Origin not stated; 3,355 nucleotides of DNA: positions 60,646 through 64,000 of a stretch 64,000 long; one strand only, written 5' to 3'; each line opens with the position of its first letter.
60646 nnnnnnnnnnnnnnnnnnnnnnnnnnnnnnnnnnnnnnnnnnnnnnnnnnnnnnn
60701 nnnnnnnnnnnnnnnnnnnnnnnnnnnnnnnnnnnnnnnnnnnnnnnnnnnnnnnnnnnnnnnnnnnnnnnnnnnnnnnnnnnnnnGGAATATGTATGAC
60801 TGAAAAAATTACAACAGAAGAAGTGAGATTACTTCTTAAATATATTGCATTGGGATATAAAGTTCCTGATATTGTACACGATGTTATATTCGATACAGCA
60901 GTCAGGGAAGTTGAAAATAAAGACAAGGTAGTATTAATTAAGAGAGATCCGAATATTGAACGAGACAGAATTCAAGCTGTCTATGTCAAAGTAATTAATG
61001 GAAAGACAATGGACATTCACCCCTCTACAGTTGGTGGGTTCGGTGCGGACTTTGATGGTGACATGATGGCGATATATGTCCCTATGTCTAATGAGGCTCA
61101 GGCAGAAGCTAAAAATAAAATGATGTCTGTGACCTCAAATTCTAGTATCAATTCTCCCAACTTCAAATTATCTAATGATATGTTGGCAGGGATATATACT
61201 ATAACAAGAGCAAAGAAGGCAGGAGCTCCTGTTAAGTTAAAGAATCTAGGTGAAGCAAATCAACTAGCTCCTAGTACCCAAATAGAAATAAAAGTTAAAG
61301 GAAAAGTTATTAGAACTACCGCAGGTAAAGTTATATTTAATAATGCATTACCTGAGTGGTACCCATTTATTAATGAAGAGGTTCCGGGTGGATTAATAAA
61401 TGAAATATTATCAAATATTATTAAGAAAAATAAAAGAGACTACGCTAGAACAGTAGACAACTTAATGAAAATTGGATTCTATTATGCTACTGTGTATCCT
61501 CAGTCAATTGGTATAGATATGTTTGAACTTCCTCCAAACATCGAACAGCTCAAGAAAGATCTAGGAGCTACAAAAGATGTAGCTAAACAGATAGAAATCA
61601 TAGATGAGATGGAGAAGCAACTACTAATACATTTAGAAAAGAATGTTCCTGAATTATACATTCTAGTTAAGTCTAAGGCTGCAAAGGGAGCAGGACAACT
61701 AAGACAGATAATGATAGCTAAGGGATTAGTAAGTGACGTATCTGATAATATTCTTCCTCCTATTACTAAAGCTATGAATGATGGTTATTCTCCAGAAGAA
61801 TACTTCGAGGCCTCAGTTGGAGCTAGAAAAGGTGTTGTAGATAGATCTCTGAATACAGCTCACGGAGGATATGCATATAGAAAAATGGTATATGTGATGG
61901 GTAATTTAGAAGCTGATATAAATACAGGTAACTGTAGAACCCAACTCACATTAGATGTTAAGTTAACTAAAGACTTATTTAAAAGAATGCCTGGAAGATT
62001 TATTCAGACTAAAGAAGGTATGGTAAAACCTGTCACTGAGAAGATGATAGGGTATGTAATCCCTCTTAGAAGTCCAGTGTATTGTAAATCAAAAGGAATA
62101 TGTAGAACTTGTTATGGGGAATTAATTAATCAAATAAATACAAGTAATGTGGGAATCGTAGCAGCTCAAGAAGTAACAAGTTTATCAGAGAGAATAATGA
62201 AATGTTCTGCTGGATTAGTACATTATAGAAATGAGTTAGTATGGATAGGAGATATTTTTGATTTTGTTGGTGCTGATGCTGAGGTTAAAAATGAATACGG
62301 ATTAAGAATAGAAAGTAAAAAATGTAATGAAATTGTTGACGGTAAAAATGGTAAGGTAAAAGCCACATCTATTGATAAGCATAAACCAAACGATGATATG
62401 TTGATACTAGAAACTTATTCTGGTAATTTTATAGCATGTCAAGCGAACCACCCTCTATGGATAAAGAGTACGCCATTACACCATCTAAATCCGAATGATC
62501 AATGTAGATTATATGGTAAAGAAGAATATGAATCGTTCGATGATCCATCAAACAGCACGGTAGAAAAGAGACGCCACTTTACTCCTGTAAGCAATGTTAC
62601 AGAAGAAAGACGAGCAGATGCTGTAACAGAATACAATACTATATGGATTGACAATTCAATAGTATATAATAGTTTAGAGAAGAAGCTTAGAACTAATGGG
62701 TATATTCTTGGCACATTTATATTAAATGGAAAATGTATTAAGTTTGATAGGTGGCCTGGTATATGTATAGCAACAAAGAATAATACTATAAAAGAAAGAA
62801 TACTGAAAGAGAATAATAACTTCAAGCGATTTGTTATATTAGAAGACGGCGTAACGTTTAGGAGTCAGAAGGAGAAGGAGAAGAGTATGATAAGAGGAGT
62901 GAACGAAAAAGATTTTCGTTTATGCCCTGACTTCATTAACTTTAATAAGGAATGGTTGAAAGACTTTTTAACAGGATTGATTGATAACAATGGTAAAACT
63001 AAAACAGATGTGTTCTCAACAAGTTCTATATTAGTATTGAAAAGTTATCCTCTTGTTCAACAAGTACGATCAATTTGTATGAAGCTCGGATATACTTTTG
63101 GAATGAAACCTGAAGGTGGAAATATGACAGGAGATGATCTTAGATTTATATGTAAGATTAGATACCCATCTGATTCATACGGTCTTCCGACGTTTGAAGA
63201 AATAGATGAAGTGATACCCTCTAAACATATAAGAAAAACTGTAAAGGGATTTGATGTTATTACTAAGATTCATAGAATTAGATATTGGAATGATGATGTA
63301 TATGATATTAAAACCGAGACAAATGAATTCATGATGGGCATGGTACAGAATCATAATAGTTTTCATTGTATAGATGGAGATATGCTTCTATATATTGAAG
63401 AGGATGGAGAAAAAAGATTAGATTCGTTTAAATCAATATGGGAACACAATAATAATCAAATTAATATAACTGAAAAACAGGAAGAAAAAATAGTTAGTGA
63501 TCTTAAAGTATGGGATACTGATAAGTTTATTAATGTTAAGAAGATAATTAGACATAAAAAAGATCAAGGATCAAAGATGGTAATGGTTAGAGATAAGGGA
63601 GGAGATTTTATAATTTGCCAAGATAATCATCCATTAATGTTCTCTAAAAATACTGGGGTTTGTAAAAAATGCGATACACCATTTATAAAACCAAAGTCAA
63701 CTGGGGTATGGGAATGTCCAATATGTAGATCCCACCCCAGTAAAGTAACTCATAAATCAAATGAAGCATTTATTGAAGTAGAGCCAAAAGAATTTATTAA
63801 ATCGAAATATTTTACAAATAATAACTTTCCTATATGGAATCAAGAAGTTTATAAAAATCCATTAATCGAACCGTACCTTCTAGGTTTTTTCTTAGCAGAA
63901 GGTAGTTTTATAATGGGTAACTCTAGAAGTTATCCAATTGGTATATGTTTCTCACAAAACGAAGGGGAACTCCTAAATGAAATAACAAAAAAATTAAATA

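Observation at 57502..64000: Split beta-prime: N-terminal fragment, three unrelated genes, then the catalytic fragment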

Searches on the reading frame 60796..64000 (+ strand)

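Call 5: search_protein_families(library=pfam, proteins=[window:60796-64000:+], max_evalue=0.01)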
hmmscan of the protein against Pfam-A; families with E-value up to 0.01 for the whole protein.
window:60796-64000:+ (1068 aa): 4 families
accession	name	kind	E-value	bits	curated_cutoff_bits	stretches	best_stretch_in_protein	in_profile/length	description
PF00623.25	RNA_pol_Rpb1_2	-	1.1e-17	65.3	25.3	1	34-110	90-165/166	RNA polymerase Rpb1, domain 2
PF04983.23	RNA_pol_Rpb1_3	-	1.4e-09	38.4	28.9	1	119-241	8-160/162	RNA polymerase Rpb1, domain 3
PF04998.22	RNA_pol_Rpb1_5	-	3.9e-09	36.8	28.5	1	330-460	1-82/267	RNA polymerase Rpb1, domain 5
PF14890.11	Intein_splicing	-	4.6e-06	27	35.8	0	483-854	11-155/155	Intein splicing domain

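Call 6: search_protein_families(library=phrogs, proteins=[window:60796-64000:+], max_evalue=0.001)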
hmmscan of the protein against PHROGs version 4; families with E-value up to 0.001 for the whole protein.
window:60796-64000:+ (1068 aa): 5 families
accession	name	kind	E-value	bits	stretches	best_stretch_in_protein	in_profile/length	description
phrog_25354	-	unknown function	2.1e-36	126.1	2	29-223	396-610/1216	-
phrog_2962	-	DNA, RNA and nucleotide metabolism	2.9e-27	96.5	1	167-468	91-413/433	RNA polymerase beta subunit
phrog_3015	-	DNA, RNA and nucleotide metabolism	1.2e-21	77.9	1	240-461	134-362/653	RNA polymerase beta subunit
phrog_2987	-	DNA, RNA and nucleotide metabolism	2.6e-09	37.3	1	26-112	355-450/478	RNA polymerase beta subunit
phrog_2986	-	DNA, RNA and nucleotide metabolism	9.5e-06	25.1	1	70-110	469-509/539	RNA polymerase beta subunit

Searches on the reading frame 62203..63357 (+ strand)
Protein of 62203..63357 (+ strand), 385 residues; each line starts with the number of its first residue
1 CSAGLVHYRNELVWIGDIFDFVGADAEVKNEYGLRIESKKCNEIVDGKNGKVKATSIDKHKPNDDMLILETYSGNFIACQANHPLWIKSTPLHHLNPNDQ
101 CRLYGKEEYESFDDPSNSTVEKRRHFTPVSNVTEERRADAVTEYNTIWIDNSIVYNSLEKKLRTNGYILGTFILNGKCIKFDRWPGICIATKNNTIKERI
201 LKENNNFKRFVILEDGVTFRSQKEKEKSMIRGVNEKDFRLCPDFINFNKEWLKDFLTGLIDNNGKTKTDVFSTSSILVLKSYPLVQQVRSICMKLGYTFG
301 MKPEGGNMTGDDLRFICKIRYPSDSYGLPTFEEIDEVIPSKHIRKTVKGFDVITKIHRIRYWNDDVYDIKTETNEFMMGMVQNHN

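Call 47: search_protein_families(library=pfam, proteins=[window:62203-63357:+], max_evalue=0.01)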
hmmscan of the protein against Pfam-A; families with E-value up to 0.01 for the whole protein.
window:62203-63357:+ (385 aa): 1 family
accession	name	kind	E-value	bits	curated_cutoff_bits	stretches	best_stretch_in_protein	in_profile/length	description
PF14890.11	Intein_splicing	-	0.00045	20.5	35.8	1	13-385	10-155/155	Intein splicing domain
